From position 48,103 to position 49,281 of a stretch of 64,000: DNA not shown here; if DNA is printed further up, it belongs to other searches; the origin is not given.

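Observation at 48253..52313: Candidate undescribed defence operon: ImmA-like metalloprotease, AAA+ ATPase, ABC-type ATPase and DUF6602/PD-(D/E)XK nuclease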

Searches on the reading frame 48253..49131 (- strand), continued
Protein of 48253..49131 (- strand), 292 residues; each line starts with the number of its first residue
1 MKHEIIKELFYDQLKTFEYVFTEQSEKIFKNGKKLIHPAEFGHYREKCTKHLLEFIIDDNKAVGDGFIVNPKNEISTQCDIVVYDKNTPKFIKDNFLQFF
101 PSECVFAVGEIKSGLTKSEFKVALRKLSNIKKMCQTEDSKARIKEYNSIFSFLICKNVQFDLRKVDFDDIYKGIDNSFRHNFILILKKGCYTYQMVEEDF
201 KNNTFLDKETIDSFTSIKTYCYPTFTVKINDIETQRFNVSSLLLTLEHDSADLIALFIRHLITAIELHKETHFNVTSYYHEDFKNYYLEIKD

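Call 41: search_protein_families(library=pfam, proteins=[L147:3338-4375:+, L130:2651-3934:+, L111:5959-7677:+, L148:320-892:+, L167:1766-2641:+, L118:1257-4991:+, L177:1480-3627:+, L132:901-4512:+, L146:3094-4971:+, L165:140-1921:+], max_evalue=0.001)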
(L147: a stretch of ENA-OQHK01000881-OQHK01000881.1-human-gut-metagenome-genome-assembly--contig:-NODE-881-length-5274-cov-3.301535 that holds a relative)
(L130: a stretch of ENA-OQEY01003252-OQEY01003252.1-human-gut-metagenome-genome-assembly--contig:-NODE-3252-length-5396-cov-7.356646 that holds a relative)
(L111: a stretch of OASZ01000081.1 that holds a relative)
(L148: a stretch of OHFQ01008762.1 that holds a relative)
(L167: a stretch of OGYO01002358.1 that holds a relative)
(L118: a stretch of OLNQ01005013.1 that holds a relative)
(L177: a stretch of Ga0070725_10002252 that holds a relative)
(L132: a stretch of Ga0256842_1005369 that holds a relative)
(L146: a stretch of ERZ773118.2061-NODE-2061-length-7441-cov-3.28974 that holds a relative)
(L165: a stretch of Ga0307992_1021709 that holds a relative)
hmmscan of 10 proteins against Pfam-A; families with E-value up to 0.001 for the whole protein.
L147:3338-4375:+ (345 aa): 0 families

L130:2651-3934:+ (427 aa): 3 families
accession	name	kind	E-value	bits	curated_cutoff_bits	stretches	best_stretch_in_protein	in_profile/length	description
PF00589.27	Phage_integrase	-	9.5e-36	123.6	27.1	1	197-389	3-168/172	Phage integrase family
PF02920.21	Integrase_DNA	-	4.4e-29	100.7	27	1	9-76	3-70/70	DNA binding domain of tn916 integrase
PF02899.23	Phage_int_SAM_1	-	0.00091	19.9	22.3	0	95-169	6-80/83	Phage integrase, N-terminal SAM-like domain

L111:5959-7677:+ (572 aa): 2 families
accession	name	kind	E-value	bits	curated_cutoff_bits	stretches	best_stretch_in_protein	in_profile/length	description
PF01580.24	FtsK_SpoIIIE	-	5.9e-11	42.7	24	1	326-414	30-127/221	FtsK/SpoIIIE family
PF01935.23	DUF87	-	0.00012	22.7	23.2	1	336-443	25-103/220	Helicase HerA, central domain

L148:320-892:+ (190 aa): 0 families

L167:1766-2641:+ (291 aa): 4 families
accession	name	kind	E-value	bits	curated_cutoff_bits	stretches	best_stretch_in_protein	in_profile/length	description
PF01381.28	HTH_3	-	9.2e-10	38.8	23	1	9-61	3-55/55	Helix-turn-helix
PF13443.12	HTH_26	-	3.2e-09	37.4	22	1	11-62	6-58/63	Cro/C1-type HTH DNA-binding domain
PF07022.19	Phage_CI_repr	-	4.3e-06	27.4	22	1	17-67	14-63/65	Bacteriophage CI repressor helix-turn-helix domain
PF12844.13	HTH_19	-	1.4e-05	25.4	30.2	1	5-62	2-59/64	Helix-turn-helix domain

L118:1257-4991:+ (1244 aa): 1 family
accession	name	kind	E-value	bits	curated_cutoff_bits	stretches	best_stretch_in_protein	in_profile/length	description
PF20693.3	YobI-ATPase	-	1.1e-119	400.7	27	1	44-432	1-362/363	YobI-like P-loop NTPase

L177:1480-3627:+ (715 aa): 0 families

L132:901-4512:+ (1203 aa): 0 families

L146:3094-4971:+ (625 aa): 4 families
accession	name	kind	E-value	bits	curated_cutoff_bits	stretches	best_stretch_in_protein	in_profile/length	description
PF00929.31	RNase_T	-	5.7e-32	112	24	1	69-227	1-163/164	Exonuclease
PF16473.11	Rv2179c-like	-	2.6e-07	30.9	27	1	69-228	3-173/177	3'-5' exoribonuclease Rv2179c-like domain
PF13482.12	RNase_H_2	-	2e-05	25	22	0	71-208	3-114/165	RNase_H superfamily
PF22083.2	I-HmuI_NUMOD-like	-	2.6e-05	24.2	27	1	584-619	10-45/46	DNA endonuclease I-HmuI-like, NUMOD-like domain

L165:140-1921:+ (593 aa): 4 families
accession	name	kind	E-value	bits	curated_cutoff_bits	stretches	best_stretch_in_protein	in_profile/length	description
PF07669.17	Eco57I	-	3.5e-47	161.1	25.3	1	39-228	1-171/171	Eco57I restriction-modification methylase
PF02384.22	N6_Mtase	-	3.8e-10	40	20.4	1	130-256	122-244/311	N-6 DNA Methylase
PF12950.13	TaqI_C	-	4.1e-07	30.7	26.5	1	353-517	2-118/118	TaqI-like C-terminal specificity domain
PF20473.4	MmeI_Mtase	-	6.9e-05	22.6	27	1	31-152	55-154/259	MmeI, DNA-methyltransferase domain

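Call 48: search_solved_structures(query=A3, max_evalue=1)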
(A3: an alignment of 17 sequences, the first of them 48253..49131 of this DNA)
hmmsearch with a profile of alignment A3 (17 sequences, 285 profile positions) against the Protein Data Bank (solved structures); distinct sequences matched with E-value up to 1: 7.
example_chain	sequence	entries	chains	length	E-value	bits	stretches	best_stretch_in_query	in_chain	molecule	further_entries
7zgv_A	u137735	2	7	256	2.7e-17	66.4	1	33-140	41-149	Serratia NucC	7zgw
6uxf_A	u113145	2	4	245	5.1e-17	65.5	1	38-135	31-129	Vibrio meotecus sp. RC341 NucC | Vibrio metoecus sp. RC341 NucC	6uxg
6p7o_A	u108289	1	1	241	2.8e-12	49.9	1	34-135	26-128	E. coli MS115-1 NucC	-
6p7p_A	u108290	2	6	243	4.1e-11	46.1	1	34-135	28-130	E. coli MS115-1 NucC 2-241 | E. coli MS115-1 NucC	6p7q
6q1h_A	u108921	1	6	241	9e-10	41.7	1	35-135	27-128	Bacterial protein ORF C62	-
6khu_A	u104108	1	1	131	0.61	12.7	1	84-135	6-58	Diguanylate cyclase/phosphodiesterase-domain containing protein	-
1jjr_A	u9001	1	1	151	0.87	12.2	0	112-146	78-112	THYROID AUTOANTIGEN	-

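Call 73: predict_structure(alignment_id=A3)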
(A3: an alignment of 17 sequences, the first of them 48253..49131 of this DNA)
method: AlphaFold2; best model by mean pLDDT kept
length: 292 residues; sequences in the alignment: 17
mean_pLDDT: 80.3   pTM: 0.82
mean pLDDT of the five models: 80.3, 79.7, 77.4, 76.6, 74.9
residues with pLDDT >= 90: 127; 70-90: 76; 50-70: 79; < 50: 10
segments of 3 or more residues with pLDDT < 50: 139-144, 216-218
pLDDT, mean of each block of 10 residues (from residue 1): 83 96 95 91 96 92 93 91 85 71 92 96 96 71 57 96 88 88 92 67 59 53 59 57 74 90 78 71 57 49
secondary structure, 60 per line:
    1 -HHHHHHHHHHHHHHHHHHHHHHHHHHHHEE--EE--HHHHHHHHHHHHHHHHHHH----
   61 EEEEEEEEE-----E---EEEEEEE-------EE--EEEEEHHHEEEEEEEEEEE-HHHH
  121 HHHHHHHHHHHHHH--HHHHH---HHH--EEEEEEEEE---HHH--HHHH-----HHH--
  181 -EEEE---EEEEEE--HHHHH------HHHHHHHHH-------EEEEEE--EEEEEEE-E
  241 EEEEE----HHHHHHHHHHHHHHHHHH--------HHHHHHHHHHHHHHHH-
elements in order: H2-29 H38-56 E61-69 E79-85 E97-101 E105-115 H117-134 H137-141 E150-158 H167-170 E182-185 E189-194 H197-201 H208-216 E224-229 E232-238 E240-245 H250-267 H276-291

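Call 77: fold_search(model_id=the predicted structure, library=pdb)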
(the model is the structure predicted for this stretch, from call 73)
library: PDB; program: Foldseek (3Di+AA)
matches with E <= 10: 191; with E <= 0.001: 14
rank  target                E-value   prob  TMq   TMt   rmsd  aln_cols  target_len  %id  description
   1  6p7p_B                3.8e-12  1.00  0.59  0.70   5.8       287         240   14  Structure of E. coli MS115-1 NucC, cAAA-bound form (released 2019-12-25)
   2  6p7p_A                4.3e-12  1.00  0.58  0.69   6.0       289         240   14  Structure of E. coli MS115-1 NucC, cAAA-bound form (released 2019-12-25)
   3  6p7p_C                4.8e-12  1.00  0.59  0.70   5.7       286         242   14  Structure of E. coli MS115-1 NucC, cAAA-bound form (released 2019-12-25)
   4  6uxf                  5.7e-12  1.00  0.57  0.67   6.2       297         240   15  Structure of V. metoecus NucC, hexamer form (released 2019-12-25)
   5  6q1h_G                1.9e-11  1.00  0.60  0.72   5.3       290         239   12  Structure of P. aeruginosa ATCC27853 NucC, cAAA-bound form (released 2019-12-25)
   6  6q1h_A                2.5e-11  1.00  0.60  0.72   5.3       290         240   12  Structure of P. aeruginosa ATCC27853 NucC, cAAA-bound form (released 2019-12-25)
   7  7zgw_C                5.4e-11  1.00  0.58  0.73   4.8       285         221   15  Serratia NucC apo form (released 2022-10-26)
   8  7zgw_F                7.3e-11  1.00  0.57  0.71   4.8       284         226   14  Serratia NucC apo form (released 2022-10-26)
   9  7zgw_A                8.7e-11  1.00  0.58  0.70   5.4       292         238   14  Serratia NucC apo form (released 2022-10-26)
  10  6uxg_A                8.7e-11  1.00  0.54  0.67   5.6       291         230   13  Structure of V. metoecus NucC, trimer form (released 2019-12-25)
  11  6p7o                  9.2e-11  1.00  0.52  0.65   6.3       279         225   14  Structure of E. coli MS115-1 NucC, Apo form (released 2019-12-25)
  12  7zgw_D                1.3e-10  1.00  0.58  0.73   4.9       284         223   15  Serratia NucC apo form (released 2022-10-26)
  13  7zgw_B                2.1e-10  1.00  0.60  0.71   5.4       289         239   16  Serratia NucC apo form (released 2022-10-26)
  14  7zgv_A                2.1e-10  1.00  0.58  0.68   5.4       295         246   14  Serratia NucC bound to cA3 (released 2022-10-26)
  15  6m9g_A                6.5e-02  0.33  0.25  0.25  14.7       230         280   10  BbvCI B2 dimer with Ta6Br14 clusters (released 2018-11-14)
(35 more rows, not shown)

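Call 78: search_dna_similar(query=window:48253-49131:-, collection=plasmids, mode=protein, max_rows=20, max_evalue=0.001)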
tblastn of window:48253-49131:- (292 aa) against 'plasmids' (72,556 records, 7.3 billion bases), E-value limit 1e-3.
Records with a match: 51; places in all: 51; records where one place covers at least 80% of the query: 0.
Best place of each record, by identity: <60% 51.
By first word of the organism name: Xanthomonas 20; Vibrio 15; Rhodococcus 5; Rhizobium 2; Streptomyces 2; Pantoea 1; Klebsiella 1; Pusillibacter 1; Bacillus 1; Priestia 1; and 2 more.
By predicted mobility (MOB-suite, as given by PLSDB): mobilizable 42; non-mobilizable 5; conjugative 4.
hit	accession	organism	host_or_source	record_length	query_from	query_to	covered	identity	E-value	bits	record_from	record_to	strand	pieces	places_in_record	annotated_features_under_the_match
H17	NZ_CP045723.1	Pantoea eucalypti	eucalypti of Eucalyptus,cell ...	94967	1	198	68%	37.6%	1e-32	134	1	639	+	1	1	DUF6602 domain-containing protein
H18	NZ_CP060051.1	Klebsiella pneumoniae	Homo sapiens,rectal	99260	1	191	65%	38.5%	6e-29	123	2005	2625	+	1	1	DUF6602 domain-containing protein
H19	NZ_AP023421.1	Pusillibacter faecalis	Homo sapiens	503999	13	193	62%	39.7%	2e-29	124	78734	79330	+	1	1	DUF6602 domain-containing protein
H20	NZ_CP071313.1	Rhizobium sp. X9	cell culture,polluted mud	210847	5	193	65%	32.2%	1e-16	112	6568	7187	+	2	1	DUF6602 domain-containing protein | hypothetical protein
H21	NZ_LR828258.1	Xanthomonas hortorum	Lactuca sp.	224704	13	209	67%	25.7%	1e-7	60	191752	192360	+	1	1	DUF6602 domain-containing protein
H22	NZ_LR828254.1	Xanthomonas hortorum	Solanum lycopersicum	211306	13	209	67%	25.6%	2e-7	59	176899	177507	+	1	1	DUF6602 domain-containing protein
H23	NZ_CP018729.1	Xanthomonas hortorum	Solanum lycopersicum,tomato leaf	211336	13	209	67%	25.6%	2e-7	59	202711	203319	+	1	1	DUF6602 domain-containing protein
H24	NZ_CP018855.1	Xanthomonas citri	Citrus hystrix,citrus leaf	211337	13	209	67%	25.6%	2e-7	59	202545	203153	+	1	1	DUF6602 domain-containing protein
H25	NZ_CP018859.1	Xanthomonas citri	Citrus hystrix,citrus leaf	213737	13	209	67%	25.6%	2e-7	59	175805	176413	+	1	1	DUF6602 domain-containing protein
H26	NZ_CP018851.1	Xanthomonas citri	Citrus hystrix,citrus leaf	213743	13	209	67%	25.6%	2e-7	59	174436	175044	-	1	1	DUF6602 domain-containing protein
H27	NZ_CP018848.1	Xanthomonas citri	Citrus x paradisi,citrus leaf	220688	13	209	67%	25.6%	2e-7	59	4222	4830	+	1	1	DUF6602 domain-containing protein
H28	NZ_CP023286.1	Xanthomonas citri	Grapefruit,Whole organism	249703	13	209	67%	25.6%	2e-7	59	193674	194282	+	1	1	DUF6602 domain-containing protein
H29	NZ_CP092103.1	Rhodococcus qingshengii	soil,petroleum-contaminated soil, ...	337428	29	191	56%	27.7%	1e-8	63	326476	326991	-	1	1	DUF6602 domain-containing protein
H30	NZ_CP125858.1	Vibrio parahaemolyticus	Sea water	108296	29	193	57%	26.2%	3e-4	50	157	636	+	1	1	DUF6602 domain-containing protein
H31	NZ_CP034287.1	Vibrio parahaemolyticus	Penaeus vannamei,AHPND infected ...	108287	29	193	57%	26.2%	3e-4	50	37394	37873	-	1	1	DUF6602 domain-containing protein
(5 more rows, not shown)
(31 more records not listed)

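Call 79: search_dna_similar(query=window:48253-49131:-, collection=phages, mode=protein, max_rows=20, max_evalue=0.001)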
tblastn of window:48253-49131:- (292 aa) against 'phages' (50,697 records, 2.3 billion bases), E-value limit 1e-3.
No match.

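Call 80: get_annotated_region(hit=H18, flank=4000)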
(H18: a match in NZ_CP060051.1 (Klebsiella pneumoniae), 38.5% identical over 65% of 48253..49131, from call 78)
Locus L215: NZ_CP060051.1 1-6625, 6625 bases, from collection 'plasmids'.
description: Klebsiella pneumoniae strain NICU_2_P7 plasmid unnamed2, complete sequence
organism: Klebsiella pneumoniae (NCBI taxid 573)
taxonomy: Bacteria; Pseudomonadota; Gammaproteobacteria; Enterobacterales; Enterobacteriaceae; Klebsiella; Klebsiella pneumoniae
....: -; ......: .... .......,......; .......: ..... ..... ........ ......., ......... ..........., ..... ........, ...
typing (MOB-suite, as given by PLSDB): conjugative; replicon IncFIA,IncFII,rep_cluster_2183; relaxase MOBF,MOBF; mating-pair formation MPF_F
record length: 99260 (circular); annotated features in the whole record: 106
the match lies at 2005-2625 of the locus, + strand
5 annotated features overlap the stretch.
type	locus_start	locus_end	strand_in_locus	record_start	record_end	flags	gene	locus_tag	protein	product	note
CDS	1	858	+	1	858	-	repA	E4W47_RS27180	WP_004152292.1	incFII family plasmid replication initiator RepA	GO:0006276 - plasmid maintenance [Evidence IEA]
CDS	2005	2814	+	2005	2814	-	-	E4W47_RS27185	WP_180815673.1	DUF6602 domain-containing protein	-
CDS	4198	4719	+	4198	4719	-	-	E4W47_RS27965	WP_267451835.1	DUF4157 domain-containing protein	-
CDS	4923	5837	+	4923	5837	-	-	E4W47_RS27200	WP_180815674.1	J domain-containing protein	GO:0006457 - protein folding [Evidence IEA]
CDS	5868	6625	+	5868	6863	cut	-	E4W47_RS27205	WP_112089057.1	hypothetical protein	-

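Call 81: get_annotated_region(hit=H19, flank=4000)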
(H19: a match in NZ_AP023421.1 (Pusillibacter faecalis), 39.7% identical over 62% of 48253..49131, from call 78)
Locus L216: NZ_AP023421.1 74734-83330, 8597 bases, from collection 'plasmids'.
description: Pusillibacter faecalis strain MM59 plasmid pMM59_01
organism: Pusillibacter faecalis (NCBI taxid 2714358)
taxonomy: Bacteria; Bacillota; Clostridia; Eubacteriales; Oscillospiraceae; Pusillibacter; Pusillibacter faecalis
host: -; source: Homo sapiens; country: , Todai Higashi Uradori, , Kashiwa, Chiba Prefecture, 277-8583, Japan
typing (MOB-suite, as given by PLSDB): conjugative; relaxase MOBQ,MOBV; mating-pair formation MPF_T
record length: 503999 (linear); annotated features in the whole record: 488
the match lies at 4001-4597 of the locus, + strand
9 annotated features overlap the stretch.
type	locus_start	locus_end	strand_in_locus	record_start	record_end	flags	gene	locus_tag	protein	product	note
CDS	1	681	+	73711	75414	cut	ilvB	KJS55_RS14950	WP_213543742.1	biosynthetic-type acetolactate synthase large subunit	GO:0009097 - isoleucine biosynthetic process [Evidence IEA]; GO:0009099 - valine biosynthetic process [Evidence IEA]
CDS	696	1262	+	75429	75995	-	ilvN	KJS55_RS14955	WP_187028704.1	acetolactate synthase small subunit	GO:0009082 - branched-chain amino acid biosynthetic process [Evidence IEA]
CDS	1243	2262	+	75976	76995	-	ilvC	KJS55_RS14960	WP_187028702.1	ketol-acid reductoisomerase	-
CDS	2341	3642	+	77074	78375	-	-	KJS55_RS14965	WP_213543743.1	ATP-binding protein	-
CDS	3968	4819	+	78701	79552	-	-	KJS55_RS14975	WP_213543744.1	DUF6602 domain-containing protein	-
CDS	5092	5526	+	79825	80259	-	-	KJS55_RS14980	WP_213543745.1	hypothetical protein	-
CDS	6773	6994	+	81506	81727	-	-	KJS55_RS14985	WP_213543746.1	hypothetical protein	-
CDS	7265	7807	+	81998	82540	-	-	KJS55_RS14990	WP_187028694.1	flavodoxin family protein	-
CDS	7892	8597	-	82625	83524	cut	-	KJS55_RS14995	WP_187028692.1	LysR family transcriptional regulator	GO:0006355 - regulation of DNA-templated transcription [Evidence IEA]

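Call 82: get_annotated_region(hit=H20, flank=4000)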
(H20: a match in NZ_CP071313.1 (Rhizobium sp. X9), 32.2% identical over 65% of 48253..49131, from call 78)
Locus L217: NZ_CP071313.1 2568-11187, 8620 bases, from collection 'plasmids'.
description: Rhizobium sp. X9 plasmid p.1, complete sequence
organism: Rhizobium sp. X9 (NCBI taxid 2815360)
taxonomy: Bacteria; Pseudomonadota; Alphaproteobacteria; Hyphomicrobiales; Rhizobiaceae; Rhizobium; Rhizobium sp. X9
host: -; source: cell culture,polluted mud; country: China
typing (MOB-suite, as given by PLSDB): conjugative; replicon rep_cluster_1420; relaxase MOBQ; mating-pair formation MPF_T
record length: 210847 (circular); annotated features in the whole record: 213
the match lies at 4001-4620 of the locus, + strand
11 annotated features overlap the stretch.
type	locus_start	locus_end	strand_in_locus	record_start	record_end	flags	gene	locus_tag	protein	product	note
CDS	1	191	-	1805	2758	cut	-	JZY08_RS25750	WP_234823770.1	DUF1403 family protein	-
CDS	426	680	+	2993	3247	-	-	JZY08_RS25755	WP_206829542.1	type II toxin-antitoxin system Phd/YefM family antitoxin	-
CDS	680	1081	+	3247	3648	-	-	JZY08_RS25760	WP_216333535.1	type II toxin-antitoxin system VapC family toxin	-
CDS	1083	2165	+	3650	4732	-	-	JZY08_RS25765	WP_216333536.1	tyrosine-type recombinase/integrase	GO:0015074 - DNA integration [Evidence IEA]; GO:0006310 - DNA recombination [Evidence IEA]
CDS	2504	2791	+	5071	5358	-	-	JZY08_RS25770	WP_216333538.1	hypothetical protein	-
CDS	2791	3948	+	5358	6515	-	-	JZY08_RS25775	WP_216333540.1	site-specific integrase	GO:0015074 - DNA integration [Evidence IEA]; GO:0006310 - DNA recombination [Evidence IEA]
CDS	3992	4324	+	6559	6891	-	-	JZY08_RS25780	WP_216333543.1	DUF6602 domain-containing protein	-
CDS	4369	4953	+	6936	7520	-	-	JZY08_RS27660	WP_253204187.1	hypothetical protein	-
CDS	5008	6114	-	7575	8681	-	-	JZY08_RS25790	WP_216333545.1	hypothetical protein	-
CDS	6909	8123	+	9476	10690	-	repA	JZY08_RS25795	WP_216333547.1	plasmid partitioning protein RepA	-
CDS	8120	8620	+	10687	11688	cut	repB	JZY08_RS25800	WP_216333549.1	plasmid partitioning protein RepB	-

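Call 83: search_protein_families(library=pfam, proteins=[L216:2341-3642:+, L216:3968-4819:+, L216:5092-5526:+, L122:3226-4224:+, L134:3047-4186:+, L159:384-1673:+], max_evalue=0.001)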
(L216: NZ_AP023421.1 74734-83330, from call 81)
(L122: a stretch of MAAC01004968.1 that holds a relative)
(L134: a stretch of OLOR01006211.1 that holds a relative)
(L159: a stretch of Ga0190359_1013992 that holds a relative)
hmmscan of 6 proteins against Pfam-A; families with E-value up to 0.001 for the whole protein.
L216:2341-3642:+ (433 aa): 7 families
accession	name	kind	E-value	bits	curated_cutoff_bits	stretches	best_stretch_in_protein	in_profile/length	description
PF05673.19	DUF815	-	1.2e-93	313.3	23.8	1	182-428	3-246/249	Protein of unknown function (DUF815)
PF00004.35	AAA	-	1.6e-07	32.3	21.2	1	236-346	1-126/131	ATPase family associated with various cellular activities (AAA)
PF20720.3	nSTAND3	-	1.6e-06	28.4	27.2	1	231-304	15-81/155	Novel STAND NTPase 3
PF13191.12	AAA_16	-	2.3e-05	25.4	32.6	1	216-258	8-49/167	AAA ATPase domain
PF25199.1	nSTAND_NTPase5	-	4e-05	23.9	34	1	218-297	22-106/145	Novel STAND NTPase 5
PF13401.12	AAA_22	-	0.00059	20.6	27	0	232-262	4-37/130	AAA domain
PF05496.18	RuvB_N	-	0.00084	19.6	27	0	207-306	6-106/159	Holliday junction DNA helicase RuvB P-loop domain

L216:3968-4819:+ (283 aa): 1 family
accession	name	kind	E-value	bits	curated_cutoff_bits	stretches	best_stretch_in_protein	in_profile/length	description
PF20247.3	DUF6602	-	2.8e-28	98.3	27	1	33-133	5-104/104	Domain of unknown function (DUF6602)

L216:5092-5526:+ (144 aa): 3 families
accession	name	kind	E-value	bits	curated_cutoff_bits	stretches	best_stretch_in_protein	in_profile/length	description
PF07304.16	SRA1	-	4.3e-05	23.7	23.3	0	20-99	31-114/147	Steroid receptor RNA activator (SRA1)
PF14746.11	WASH-7_C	-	9e-05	22.7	25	0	13-62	81-130/175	WASH complex subunit 7, C-terminal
PF09537.16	DUF2383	-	0.00065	20.3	30.8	0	6-112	2-109/111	Domain of unknown function (DUF2383)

L122:3226-4224:+ (332 aa): 1 family
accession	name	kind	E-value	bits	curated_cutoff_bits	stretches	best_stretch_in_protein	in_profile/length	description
PF13391.12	HNH_2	-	2.1e-14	53.5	21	1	235-283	1-65/66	HNH endonuclease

L134:3047-4186:+ (379 aa): 8 families
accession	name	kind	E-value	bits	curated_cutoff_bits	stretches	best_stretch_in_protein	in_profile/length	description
PF05958.17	tRNA_U5-meth_tr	-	7.6e-19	68.4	23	1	205-378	175-356/357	tRNA (Uracil-5-)-methyltransferase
PF03602.21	Cons_hypoth95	-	2.5e-11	44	24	1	232-357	41-174/182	Conserved hypothetical protein 95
PF13847.12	Methyltransf_31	-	3.1e-10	40.4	27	1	232-340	3-114/145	Methyltransferase domain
PF13649.12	Methyltransf_25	-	9.1e-07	29.9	27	1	236-294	1-60/97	Methyltransferase domain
PF02475.24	TRM5-TYW2_MTfase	-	1.8e-06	28.5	28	1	230-291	34-98/164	TRM5/TYW2 methyltransferase domain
PF05175.20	MTS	-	7.1e-06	26.2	23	1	232-294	31-95/170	Methyltransferase small domain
PF09445.16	Methyltransf_15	-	1.2e-05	25.4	22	1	234-314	2-83/165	RNA cap guanine-N2 methyltransferase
PF06325.19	PrmA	-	0.00071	19.6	22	1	224-286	154-216/296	Ribosomal protein L11 methyltransferase (PrmA)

L159:384-1673:+ (429 aa): 1 family
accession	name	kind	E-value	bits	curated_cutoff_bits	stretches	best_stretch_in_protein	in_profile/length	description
PF01420.25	Methylase_S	-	4.2e-35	121.9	22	2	27-205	2-167/168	Type I restriction modification DNA specificity domain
